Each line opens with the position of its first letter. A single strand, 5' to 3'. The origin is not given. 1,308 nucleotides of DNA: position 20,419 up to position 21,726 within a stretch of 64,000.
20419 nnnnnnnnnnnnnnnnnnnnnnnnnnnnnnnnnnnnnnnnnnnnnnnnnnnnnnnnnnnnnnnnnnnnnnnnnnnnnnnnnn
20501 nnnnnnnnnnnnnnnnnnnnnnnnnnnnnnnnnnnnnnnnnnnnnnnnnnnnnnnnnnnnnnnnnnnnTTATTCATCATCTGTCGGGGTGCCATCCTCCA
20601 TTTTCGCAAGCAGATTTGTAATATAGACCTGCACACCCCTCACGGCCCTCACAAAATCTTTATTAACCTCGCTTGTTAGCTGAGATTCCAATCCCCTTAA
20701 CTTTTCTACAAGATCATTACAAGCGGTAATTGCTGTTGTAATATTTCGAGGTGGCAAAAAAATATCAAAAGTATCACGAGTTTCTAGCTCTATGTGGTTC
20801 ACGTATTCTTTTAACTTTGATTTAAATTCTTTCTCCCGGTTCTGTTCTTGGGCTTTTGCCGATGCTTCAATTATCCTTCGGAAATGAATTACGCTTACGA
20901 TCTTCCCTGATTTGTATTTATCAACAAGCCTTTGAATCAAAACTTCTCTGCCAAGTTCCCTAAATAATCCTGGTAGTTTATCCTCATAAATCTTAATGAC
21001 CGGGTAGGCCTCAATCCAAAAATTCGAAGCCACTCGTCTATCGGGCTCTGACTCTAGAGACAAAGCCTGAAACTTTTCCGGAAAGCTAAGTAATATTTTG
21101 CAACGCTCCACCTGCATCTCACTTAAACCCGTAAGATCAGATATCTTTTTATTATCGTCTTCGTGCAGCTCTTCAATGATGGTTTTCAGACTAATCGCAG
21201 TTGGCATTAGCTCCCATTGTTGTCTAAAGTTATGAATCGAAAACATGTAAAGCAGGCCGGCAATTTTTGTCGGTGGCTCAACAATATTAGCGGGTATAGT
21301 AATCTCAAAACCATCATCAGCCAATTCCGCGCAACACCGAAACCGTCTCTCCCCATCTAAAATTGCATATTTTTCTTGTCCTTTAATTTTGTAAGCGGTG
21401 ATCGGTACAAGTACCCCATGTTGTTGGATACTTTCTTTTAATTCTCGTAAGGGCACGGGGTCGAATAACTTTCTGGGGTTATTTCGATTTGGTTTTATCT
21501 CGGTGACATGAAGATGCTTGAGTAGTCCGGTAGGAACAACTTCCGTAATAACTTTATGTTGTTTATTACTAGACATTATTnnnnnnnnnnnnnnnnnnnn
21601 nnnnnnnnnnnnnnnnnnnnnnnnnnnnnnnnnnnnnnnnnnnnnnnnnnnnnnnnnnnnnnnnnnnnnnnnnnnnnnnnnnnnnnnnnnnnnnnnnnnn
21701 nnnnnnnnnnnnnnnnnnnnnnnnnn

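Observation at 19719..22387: Three-gene module of Dam methyltransferase, ParB/Srx-like nuclease-domain protein and PRTase-like protein, driven by the repeated promoter motif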

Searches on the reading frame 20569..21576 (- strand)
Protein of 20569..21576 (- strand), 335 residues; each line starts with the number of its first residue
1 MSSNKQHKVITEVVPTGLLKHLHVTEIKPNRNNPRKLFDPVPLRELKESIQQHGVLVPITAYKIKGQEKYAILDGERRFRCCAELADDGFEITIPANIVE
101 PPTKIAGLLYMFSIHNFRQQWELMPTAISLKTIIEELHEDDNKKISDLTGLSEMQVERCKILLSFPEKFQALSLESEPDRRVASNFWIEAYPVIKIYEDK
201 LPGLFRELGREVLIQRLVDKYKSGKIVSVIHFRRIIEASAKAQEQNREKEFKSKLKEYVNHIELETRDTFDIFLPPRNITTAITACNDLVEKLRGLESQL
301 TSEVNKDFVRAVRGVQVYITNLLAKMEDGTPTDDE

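Call 3: search_protein_families(library=pfam, proteins=[window:20569-21576:-], max_evalue=0.1)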
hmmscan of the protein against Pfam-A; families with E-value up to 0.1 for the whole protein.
window:20569-21576:- (335 aa): 3 families
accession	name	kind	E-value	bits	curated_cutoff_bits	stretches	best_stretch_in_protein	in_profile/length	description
PF02195.25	ParB_N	-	4.1e-15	56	26.3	1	19-85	3-68/95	ParB N-terminal domain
PF14193.11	DUF4315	-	0.037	14.5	27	0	287-324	17-54/79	Domain of unknown function (DUF4315)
PF13643.11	DUF4145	-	0.068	13.7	23.1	0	227-262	13-48/88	Domain of unknown function (DUF4145)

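Call 6: search_protein_families(library=padloc, proteins=[window:20569-21576:-], max_evalue=0.01)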
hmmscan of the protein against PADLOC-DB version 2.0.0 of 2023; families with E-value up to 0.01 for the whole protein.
window:20569-21576:- (335 aa): 0 families

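Call 7: search_protein_families(library=ncbifam, proteins=[window:20569-21576:-], max_evalue=0.01)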
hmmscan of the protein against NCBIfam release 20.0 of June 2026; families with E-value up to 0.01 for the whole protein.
window:20569-21576:- (335 aa): 6 families
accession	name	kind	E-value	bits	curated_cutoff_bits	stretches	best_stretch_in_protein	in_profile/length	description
TIGR00180.1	parB_part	domain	1.2e-16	61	58.45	1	21-172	7-153/186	ParB/RepB/Spo0J family partition protein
TIGR04285.1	nucleoid_noc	exception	1.8e-15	57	315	1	20-88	3-69/255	nucleoid occlusion protein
TIGR03734.1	PRTRC_parB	hypoth_equivalog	6.2e-12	44.8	278.6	1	31-99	5-72/555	PRTRC system ParB family protein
TIGR03454.1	partition_RepB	equivalog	0.0031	16.9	201.5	0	25-85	70-131/325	plasmid partitioning protein RepB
TIGR03764.1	ICE_PFGI_1_parB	hypoth_equivalog_domain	0.0041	16.8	143.75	1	22-84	13-75/260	ParB family protein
NF053625.1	SerKinSerKArch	equivalog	0.0055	15.9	380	0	40-86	32-79/244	ADP-dependent L-serine kinase SerK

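Call 31: find_homologous_proteins(query=window:20569-21576:-, max_evalue=0.001)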
Query window:20569-21576:- (335 aa): 1061 proteins with E <= 0.001 among 2767 candidates; the best 120 are listed.
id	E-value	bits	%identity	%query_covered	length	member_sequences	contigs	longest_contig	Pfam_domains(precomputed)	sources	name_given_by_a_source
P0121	3.4e-219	745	100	100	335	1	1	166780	PF02195.27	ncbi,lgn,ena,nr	ncbi:MAG: parb domain-containing protein nuclease [Parcubacteria group bacterium Gr01-1014_31]|nr:MA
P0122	1.5e-175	601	80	100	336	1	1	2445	PF02195.27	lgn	-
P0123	2.1e-173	594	80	100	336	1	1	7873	PF02195.27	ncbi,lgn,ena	-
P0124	2.4e-170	584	77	100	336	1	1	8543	PF02195.27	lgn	-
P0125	1.0e-153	529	71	100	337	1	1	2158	PF02195.27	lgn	-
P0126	1.1e-141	490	65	98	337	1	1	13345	PF02195.27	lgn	-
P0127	1.8e-140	486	65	98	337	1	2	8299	PF02195.27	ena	-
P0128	9.1e-128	444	63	97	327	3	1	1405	PF02195.27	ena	-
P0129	9.6e-127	441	61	98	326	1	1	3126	PF02195.27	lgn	-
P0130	5.2e-121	422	61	95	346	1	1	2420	PF02195.27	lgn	-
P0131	1.0e-119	418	59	96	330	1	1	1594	PF02195.27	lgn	-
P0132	1.1e-118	414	55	100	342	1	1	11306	PF02195.27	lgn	-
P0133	1.1e-117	411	55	98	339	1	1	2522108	PF02195.27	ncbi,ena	-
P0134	4.3e-117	409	58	96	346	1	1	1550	PF02195.27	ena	-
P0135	4.6e-117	409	57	96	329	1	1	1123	PF02195.27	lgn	-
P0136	5.5e-117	409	57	95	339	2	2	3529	PF02195.27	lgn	-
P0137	3.2e-116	406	58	96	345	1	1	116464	PF02195.27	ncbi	-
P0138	3.7e-115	403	56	95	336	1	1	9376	PF02195.27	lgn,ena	-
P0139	1.4e-114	401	57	96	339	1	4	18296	PF02195.27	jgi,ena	-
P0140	6.4e-114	399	56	97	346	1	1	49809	PF02195.27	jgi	jgi:ParB/RepB/Spo0J family partition protein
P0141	8.6e-113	395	54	100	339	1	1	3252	PF02195.27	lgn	-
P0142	1.8e-112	394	56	96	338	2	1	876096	PF02195.27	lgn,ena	-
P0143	7.9e-112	392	54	100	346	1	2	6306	PF02195.27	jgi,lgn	-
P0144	1.6e-111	391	54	96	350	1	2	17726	PF02195.27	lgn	-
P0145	1.7e-111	391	55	97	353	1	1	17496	PF02195.27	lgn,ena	-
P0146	2.6e-111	390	54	97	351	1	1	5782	PF02195.27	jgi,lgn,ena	-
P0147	3.7e-111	390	53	100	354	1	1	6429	PF02195.27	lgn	-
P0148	3.8e-111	390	55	96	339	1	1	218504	PF02195.27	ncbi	-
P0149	1.2e-110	388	53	98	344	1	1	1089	PF02195.27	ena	-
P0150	2.2e-110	387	55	99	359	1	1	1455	PF02195.27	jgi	jgi:ParB/RepB/Spo0J family partition protein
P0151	2.5e-110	387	55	97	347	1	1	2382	PF02195.27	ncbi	-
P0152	3.6e-110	386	55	97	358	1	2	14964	PF02195.27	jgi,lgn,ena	-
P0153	4.1e-110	386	55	98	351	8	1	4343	PF02195.27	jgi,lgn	jgi:ParB family transcriptional regulator, chromosome partitioning protein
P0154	8.7e-110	385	53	100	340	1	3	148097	PF02195.27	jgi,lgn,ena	jgi:ParB family chromosome partitioning protein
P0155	2.5e-109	384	55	97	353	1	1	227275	PF02195.27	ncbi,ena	-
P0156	2.8e-109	383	55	94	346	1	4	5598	PF02195.27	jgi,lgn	-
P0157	3.6e-109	383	54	93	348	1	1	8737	PF02195.27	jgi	jgi:ParB/RepB/Spo0J family partition protein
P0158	5.0e-109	383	55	95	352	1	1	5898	PF02195.27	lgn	-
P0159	5.1e-109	383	55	97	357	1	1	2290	PF02195.27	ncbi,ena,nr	ncbi:MAG TPA: ParB N-terminal domain-containing protein [Nitrososphaera sp.]|nr:ParB N-terminal doma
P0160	5.5e-109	382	55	96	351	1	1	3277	PF02195.27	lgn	-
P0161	5.5e-109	382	55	94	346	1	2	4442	PF02195.27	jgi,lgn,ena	-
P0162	6.1e-109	382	53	99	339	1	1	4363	PF02195.27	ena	-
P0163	6.1e-109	382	54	96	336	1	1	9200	PF02195.27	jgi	jgi:ParB family chromosome partitioning protein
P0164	8.8e-109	382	54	96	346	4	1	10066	PF02195.27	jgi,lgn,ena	-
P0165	9.7e-109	382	54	95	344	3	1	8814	PF02195.27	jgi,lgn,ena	-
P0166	1.0e-108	382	54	96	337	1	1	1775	PF02195.27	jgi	jgi:ParB family chromosome partitioning protein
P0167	2.1e-108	381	54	96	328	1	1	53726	PF02195.27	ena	-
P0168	2.8e-108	380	54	97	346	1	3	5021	PF02195.27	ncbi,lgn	-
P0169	3.1e-108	380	54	97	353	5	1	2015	PF02195.27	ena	-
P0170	6.9e-108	379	53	94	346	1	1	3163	PF02195.27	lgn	-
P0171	9.0e-108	378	54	95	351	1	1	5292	PF02195.27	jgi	jgi:ParB family transcriptional regulator, chromosome partitioning protein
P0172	9.1e-108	378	53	97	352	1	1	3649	PF02195.27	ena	-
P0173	2.0e-107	377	52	97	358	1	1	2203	PF02195.27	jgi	jgi:ParB family chromosome partitioning protein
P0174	2.5e-107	377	53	98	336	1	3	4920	PF02195.27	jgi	jgi:ParB family transcriptional regulator, chromosome partitioning protein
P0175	2.7e-107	377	55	95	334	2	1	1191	PF02195.27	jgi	jgi:ParB/RepB/Spo0J family partition protein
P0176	3.0e-107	377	55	95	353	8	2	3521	PF02195.27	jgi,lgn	jgi:ParB family transcriptional regulator, chromosome partitioning protein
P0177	3.1e-107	377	54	96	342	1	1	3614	PF02195.27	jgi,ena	-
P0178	4.6e-107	376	55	94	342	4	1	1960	PF02195.27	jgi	-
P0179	4.9e-107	376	57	94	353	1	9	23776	PF02195.27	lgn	-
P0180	5.8e-107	376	53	97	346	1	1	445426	PF02195.27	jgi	jgi:ParB family chromosome partitioning protein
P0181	6.8e-107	376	53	96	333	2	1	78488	PF02195.27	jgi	-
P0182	7.0e-107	376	53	98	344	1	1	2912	PF02195.27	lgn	-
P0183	7.0e-107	376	52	99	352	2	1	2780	PF02195.27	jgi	jgi:ParB/RepB/Spo0J family partition protein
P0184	7.5e-107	375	53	98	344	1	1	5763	PF02195.27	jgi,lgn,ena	-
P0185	1.0e-106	375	51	100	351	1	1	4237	PF02195.27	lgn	-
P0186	1.1e-106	375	52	97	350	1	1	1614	PF02195.27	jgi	jgi:ParB/RepB/Spo0J family partition protein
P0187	1.4e-106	375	54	99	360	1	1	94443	PF02195.27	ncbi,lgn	-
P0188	1.6e-106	374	53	93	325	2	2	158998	PF02195.27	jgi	jgi:ParB/RepB/Spo0J family partition protein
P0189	1.6e-106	374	53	100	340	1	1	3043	PF02195.27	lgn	-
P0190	1.7e-106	374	54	97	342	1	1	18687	PF02195.27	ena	-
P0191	2.1e-106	374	52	97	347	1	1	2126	PF02195.27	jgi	-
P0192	2.1e-106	374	53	99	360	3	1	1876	PF02195.27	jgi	jgi:ParB/RepB/Spo0J family partition protein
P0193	2.6e-106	374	54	95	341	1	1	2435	PF02195.27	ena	-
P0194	2.6e-106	374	52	99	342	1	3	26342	PF02195.27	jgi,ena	-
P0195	2.8e-106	374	54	96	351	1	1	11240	PF02195.27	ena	-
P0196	3.2e-106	373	54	96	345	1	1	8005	PF02195.27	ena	-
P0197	4.3e-106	373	54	95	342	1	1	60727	PF02195.27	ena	-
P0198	4.5e-106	373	54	95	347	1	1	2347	PF02195.27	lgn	-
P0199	4.5e-106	373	54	95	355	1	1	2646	PF02195.27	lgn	-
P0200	5.6e-106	373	54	98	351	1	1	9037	PF02195.27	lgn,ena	-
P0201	6.0e-106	372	53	97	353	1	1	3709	PF02195.27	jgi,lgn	jgi:ParB/RepB/Spo0J family partition protein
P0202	6.5e-106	372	52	99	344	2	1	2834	PF02195.27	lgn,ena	-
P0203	7.5e-106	372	52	99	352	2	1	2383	PF02195.27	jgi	-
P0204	1.9e-105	371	56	94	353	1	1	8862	PF02195.27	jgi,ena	-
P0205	2.0e-105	371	53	94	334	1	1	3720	PF02195.27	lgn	-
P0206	2.2e-105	371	54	95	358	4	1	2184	PF02195.27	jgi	-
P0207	2.6e-105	370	53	97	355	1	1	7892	PF02195.27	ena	-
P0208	3.2e-105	370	52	97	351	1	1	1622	PF02195.27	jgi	jgi:ParB family chromosome partitioning protein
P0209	3.2e-105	370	52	97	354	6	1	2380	PF02195.27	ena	-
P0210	4.0e-105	370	52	99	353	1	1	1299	PF02195.27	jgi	jgi:ParB/RepB/Spo0J family partition protein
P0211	5.5e-105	369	53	96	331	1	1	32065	PF02195.27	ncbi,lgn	-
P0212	5.7e-105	369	54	97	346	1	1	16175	PF02195.27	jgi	jgi:ParB/RepB/Spo0J family partition protein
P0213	7.6e-105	369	53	97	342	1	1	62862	PF02195.27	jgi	jgi:ParB/RepB/Spo0J family partition protein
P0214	9.7e-105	368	54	96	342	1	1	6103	PF02195.27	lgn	-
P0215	1.4e-104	368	52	95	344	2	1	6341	PF02195.27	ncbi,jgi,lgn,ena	-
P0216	1.9e-104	368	54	95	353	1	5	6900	PF02195.27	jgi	jgi:ParB/RepB/Spo0J family partition protein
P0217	2.0e-104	367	54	97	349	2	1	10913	PF02195.27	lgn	-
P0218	2.1e-104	367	53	94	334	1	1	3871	PF02195.27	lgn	-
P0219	2.1e-104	367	50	96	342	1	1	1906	PF02195.27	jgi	jgi:ParB/RepB/Spo0J family partition protein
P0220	2.2e-104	367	53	96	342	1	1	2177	PF02195.27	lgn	-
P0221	2.4e-104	367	51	97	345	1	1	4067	PF02195.27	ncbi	-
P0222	2.6e-104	367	53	97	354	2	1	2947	PF02195.27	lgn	-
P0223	3.0e-104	367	52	95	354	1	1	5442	PF02195.27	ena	-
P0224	3.4e-104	367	53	94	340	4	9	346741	PF02195.27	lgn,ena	-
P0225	3.9e-104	367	53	94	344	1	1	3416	PF02195.27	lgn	-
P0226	3.9e-104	366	53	99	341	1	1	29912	PF02195.27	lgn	-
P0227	4.9e-104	366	52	97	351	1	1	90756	PF02195.27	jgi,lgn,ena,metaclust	metaclust:\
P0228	5.5e-104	366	52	97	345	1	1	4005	PF02195.27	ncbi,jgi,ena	-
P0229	5.8e-104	366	52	94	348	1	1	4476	PF02195.27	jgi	jgi:ParB/RepB/Spo0J family partition protein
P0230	5.9e-104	366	50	96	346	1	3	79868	PF02195.27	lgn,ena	-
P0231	7.0e-104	366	51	97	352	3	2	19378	PF02195.27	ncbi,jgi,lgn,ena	-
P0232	7.7e-104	366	52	96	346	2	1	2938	PF02195.27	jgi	-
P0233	8.0e-104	365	53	94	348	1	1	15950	PF02195.27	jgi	jgi:ParB family chromosome partitioning protein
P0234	8.3e-104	365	52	95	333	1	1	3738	PF02195.27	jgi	jgi:ParB family transcriptional regulator, chromosome partitioning protein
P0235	9.4e-104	365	50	100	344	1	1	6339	PF02195.27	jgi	jgi:ParB family chromosome partitioning protein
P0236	1.0e-103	365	53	96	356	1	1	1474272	PF02195.27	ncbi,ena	-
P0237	1.1e-103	365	53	95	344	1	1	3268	PF02195.27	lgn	-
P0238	1.1e-103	365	50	100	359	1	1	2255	PF02195.27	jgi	jgi:ParB family chromosome partitioning protein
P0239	1.1e-103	365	54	97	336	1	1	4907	PF02195.27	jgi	jgi:ParB/RepB/Spo0J family partition protein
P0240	1.3e-103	365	54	94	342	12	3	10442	PF02195.27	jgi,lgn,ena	jgi:ParB/RepB/Spo0J family partition protein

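Call 34: search_solved_structures(query=A3, max_evalue=0.01)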
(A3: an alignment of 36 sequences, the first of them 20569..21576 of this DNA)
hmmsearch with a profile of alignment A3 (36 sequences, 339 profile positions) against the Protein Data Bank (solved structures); distinct sequences matched with E-value up to 0.01: 11.
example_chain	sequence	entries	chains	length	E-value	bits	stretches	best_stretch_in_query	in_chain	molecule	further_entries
7nfu_A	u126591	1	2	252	3.9e-14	55.8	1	6-181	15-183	Nucleoid occlusion protein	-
6sdk_A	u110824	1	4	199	9.4e-14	54.5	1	19-172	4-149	Stage 0 sporulation protein J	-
7ng0_A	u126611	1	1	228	1.2e-13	54.2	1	19-181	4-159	Nucleoid occlusion protein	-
6t1f_A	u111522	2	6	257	1.6e-12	50.5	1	26-172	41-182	Chromosome-partitioning protein ParB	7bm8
4umk_A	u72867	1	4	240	7.4e-12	48.3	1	19-176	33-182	PROBABLE CHROMOSOME-PARTITIONING PROTEIN PARB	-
7ol9_A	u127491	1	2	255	1.1e-11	47.7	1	16-183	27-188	Nucleoid occlusion protein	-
7bnk_A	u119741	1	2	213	9e-11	44.7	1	20-83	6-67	ParB family protein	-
7bnr_A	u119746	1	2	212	1.2e-10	44.3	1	20-83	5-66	ParB family protein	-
7o0n_A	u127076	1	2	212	8.4e-10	41.6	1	20-83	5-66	ParB family protein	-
1vz0_A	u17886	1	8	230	3.4e-08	36.3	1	20-83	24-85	Chromosome-partitioning protein Spo0J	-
8qa8_A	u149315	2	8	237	0.0072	18.7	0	37-86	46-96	Transcriptional repressor protein KorB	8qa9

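Call 46: predict_structure(alignment_id=A3)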
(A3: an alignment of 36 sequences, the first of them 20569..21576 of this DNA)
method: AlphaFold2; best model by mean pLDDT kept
length: 335 residues; sequences in the alignment: 36
mean_pLDDT: 83.3   pTM: 0.62
mean pLDDT of the five models: 83.3, 82.3, 81.8, 80.8, 77.3
residues with pLDDT >= 90: 149; 70-90: 134; 50-70: 30; < 50: 22
segments of 3 or more residues with pLDDT < 50: 1-16, 330-335
pLDDT, mean of each block of 10 residues (from residue 1): 34 55 89 58 80 89 89 87 91 90 79 60 81 89 89 89 95 86 92 97 95 96 90 95 95 96 93 76 84 86 83 89 73 39
secondary structure, 60 per line:
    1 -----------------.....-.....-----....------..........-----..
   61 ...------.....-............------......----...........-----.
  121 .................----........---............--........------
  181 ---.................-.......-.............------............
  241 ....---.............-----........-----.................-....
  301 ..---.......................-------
elements in order: E18-22 H34-37 H44-53 E59-63 E70-74 H76-87 E94-99 H104-114 H120-137 H142-149 H153-164 H167-174 H184-200 H202-208 H210-222 H229-244 H248-260 H266-273 H279-295 H297-302 H306-328

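Call 54: fold_search(model_id=the predicted structure, library=pdb)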
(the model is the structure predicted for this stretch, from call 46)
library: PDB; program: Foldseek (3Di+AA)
matches with E <= 10: 215; with E <= 0.001: 31
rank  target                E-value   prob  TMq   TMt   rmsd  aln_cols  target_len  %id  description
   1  7ng0                  1.6e-08  1.00  0.25  0.41  13.3       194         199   25  Crystal structure of N- and C-terminally truncated Geobacillus thermoleovorans nucleoid occlusion protein Noc (released 2021-02-17)
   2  7nfu_A                3.6e-08  1.00  0.42  0.59   5.7       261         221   21  Crystal structure of C-terminally truncated Geobacillus thermoleovorans nucleoid occlusion protein Noc (released 2021-02-17)
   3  7nfu_B                6.0e-08  1.00  0.43  0.63   5.6       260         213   22  Crystal structure of C-terminally truncated Geobacillus thermoleovorans nucleoid occlusion protein Noc (released 2021-02-17)
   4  8qa9_A                1.4e-07  1.00  0.38  0.55   9.8       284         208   15  Crystal structure of the RK2 plasmid encoded co-complex of the C-terminally truncated transcriptional repressor protei (released 2024-02-21)
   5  8qa9_B                1.6e-07  1.00  0.39  0.57   8.4       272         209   17  Crystal structure of the RK2 plasmid encoded co-complex of the C-terminally truncated transcriptional repressor protei (released 2024-02-21)
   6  7bnk_B                1.6e-07  1.00  0.26  0.43  13.4       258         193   20  Crystal structure of ParB from Myxococcus xanthus bound to CDP and Monothiophosphate (released 2021-09-08)
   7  7bm8_A                1.7e-07  1.00  0.27  0.48  14.0       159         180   24  Crystal structure of the C-terminally truncated chromosome-partitioning protein ParB from Caulobacter crescentus compl (released 2021-04-28)
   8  6sdk_A                2.5e-07  1.00  0.26  0.41  13.1       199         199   26  Crystal structure of bacterial ParB dimer bound to CDP (released 2019-10-23)
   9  7ol9_B                2.5e-07  1.00  0.25  0.40  16.0       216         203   20  Crystal structure of C-terminally truncated Bacillus subtilis nucleoid occlusion protein (Noc) complexed to the Noc-bi (released 2022-03-09)
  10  7bnk_A                2.6e-07  1.00  0.26  0.43  13.4       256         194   20  Crystal structure of ParB from Myxococcus xanthus bound to CDP and Monothiophosphate (released 2021-09-08)
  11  7o0n_A                3.2e-07  1.00  0.26  0.42  13.2       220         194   21  Crystal structure of a ParB E93A mutant from Myxococcus xanthus bound to CDP and monothiophosphate (released 2021-09-15)
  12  6sdk_B                3.4e-07  1.00  0.26  0.41  13.7       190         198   25  Crystal structure of bacterial ParB dimer bound to CDP (released 2019-10-23)
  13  7bnr_A                7.3e-07  1.00  0.26  0.42  13.4       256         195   20  Crystal structure of a ParB Q52A mutant from Myxococcus xanthus bound to CTPyS (released 2021-09-08)
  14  8qa8_C                1.2e-06  1.00  0.24  0.38  12.8       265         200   17  Crystal structure of the C-terminally truncated transcriptional repressor protein KorB from the RK2 plasmid complexed  (released 2024-02-21)
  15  7ol9_A                1.2e-06  1.00  0.21  0.34  14.3       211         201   21  Crystal structure of C-terminally truncated Bacillus subtilis nucleoid occlusion protein (Noc) complexed to the Noc-bi (released 2022-03-09)
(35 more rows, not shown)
